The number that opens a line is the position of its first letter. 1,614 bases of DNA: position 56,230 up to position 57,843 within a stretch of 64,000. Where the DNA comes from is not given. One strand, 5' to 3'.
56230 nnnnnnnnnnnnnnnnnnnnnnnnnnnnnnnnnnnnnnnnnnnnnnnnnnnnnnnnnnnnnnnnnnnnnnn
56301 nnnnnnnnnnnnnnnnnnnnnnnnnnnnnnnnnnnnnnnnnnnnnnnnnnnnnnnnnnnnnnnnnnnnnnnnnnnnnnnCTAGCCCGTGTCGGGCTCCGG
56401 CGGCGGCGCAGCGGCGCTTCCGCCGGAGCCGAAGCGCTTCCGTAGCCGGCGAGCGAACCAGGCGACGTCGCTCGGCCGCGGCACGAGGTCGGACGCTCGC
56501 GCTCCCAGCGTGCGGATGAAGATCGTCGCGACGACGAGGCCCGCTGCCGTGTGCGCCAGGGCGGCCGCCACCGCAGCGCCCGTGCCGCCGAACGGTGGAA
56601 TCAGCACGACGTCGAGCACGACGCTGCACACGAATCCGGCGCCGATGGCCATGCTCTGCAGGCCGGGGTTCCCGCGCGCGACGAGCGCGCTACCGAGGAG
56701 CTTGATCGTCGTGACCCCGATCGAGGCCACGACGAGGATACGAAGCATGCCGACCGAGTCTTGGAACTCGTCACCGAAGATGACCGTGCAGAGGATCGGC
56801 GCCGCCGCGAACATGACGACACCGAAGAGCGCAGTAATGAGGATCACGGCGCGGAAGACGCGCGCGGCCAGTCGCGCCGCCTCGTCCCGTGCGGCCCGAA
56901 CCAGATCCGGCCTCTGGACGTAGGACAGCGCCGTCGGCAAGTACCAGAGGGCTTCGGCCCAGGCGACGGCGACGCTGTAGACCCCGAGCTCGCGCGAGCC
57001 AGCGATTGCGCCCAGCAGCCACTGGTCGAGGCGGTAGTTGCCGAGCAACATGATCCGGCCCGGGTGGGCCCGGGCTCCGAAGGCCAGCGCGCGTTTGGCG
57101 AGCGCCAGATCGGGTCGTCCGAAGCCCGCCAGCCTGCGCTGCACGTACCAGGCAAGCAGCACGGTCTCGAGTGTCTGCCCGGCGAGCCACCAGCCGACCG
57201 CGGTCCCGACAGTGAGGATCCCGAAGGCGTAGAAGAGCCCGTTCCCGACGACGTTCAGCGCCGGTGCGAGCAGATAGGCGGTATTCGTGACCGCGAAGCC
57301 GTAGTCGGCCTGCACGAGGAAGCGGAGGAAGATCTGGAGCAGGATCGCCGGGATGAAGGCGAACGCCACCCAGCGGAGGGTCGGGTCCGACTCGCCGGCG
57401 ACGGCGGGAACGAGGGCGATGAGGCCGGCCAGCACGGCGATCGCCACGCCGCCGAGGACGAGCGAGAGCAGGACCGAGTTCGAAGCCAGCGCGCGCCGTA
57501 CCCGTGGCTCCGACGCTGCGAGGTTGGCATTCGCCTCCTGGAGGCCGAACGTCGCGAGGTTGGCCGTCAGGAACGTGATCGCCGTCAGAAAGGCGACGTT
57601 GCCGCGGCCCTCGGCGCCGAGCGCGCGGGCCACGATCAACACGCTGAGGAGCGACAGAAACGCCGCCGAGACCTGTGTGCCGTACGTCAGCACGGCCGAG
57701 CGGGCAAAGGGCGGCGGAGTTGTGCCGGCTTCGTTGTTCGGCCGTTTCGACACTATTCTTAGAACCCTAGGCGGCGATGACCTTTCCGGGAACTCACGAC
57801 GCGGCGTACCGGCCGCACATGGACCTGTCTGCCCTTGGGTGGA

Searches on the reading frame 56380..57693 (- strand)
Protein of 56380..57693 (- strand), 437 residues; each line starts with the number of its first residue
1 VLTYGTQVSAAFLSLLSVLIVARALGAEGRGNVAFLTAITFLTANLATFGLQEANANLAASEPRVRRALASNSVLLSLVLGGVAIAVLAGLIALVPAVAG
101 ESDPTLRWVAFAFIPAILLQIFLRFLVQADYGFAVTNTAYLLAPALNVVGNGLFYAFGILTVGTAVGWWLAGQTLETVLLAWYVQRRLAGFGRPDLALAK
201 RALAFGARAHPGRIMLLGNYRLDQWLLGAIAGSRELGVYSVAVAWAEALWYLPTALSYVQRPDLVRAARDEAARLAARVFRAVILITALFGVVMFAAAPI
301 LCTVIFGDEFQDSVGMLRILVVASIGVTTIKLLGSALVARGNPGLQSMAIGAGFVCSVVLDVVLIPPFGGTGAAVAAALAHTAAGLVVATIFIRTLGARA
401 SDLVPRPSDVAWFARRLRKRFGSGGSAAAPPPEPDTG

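Call 11: search_protein_families(library=pfam, proteins=[window:56380-57693:-], max_evalue=0.001)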
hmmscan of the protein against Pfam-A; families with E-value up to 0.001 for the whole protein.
window:56380-57693:- (437 aa): 2 families
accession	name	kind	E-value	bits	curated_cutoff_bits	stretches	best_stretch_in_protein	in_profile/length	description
PF13440.11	Polysacc_synt_3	-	2.5e-15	56.9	23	1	20-314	1-292/293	Polysaccharide biosynthesis protein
PF01943.22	Polysacc_synt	-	7.2e-09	35.9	28.2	1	7-244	12-249/274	Polysaccharide biosynthesis protein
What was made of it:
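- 56380..57693 (-): Wzx-type (MOP) flippase. Pfam Polysacc_synt_3 and Polysacc_synt (call 11).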

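Call 79: search_protein_families(library=ncbifam, proteins=[window:56380-57693:-], max_evalue=0.00001)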
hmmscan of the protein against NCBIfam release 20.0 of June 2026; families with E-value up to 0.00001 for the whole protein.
window:56380-57693:- (437 aa): 2 families
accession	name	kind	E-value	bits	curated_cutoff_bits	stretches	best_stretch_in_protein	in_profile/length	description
NF007773.0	PRK10459.1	equivalog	5.4e-10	38.8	273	1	11-347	22-357/492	MOP flippase family protein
NF058658.1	Oglyco_Wzx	exception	2.7e-08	33.3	720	1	12-390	26-399/478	O-glycosylation flippase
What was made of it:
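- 56380..57693 (-): NCBIfam MOP flippase (call 79).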
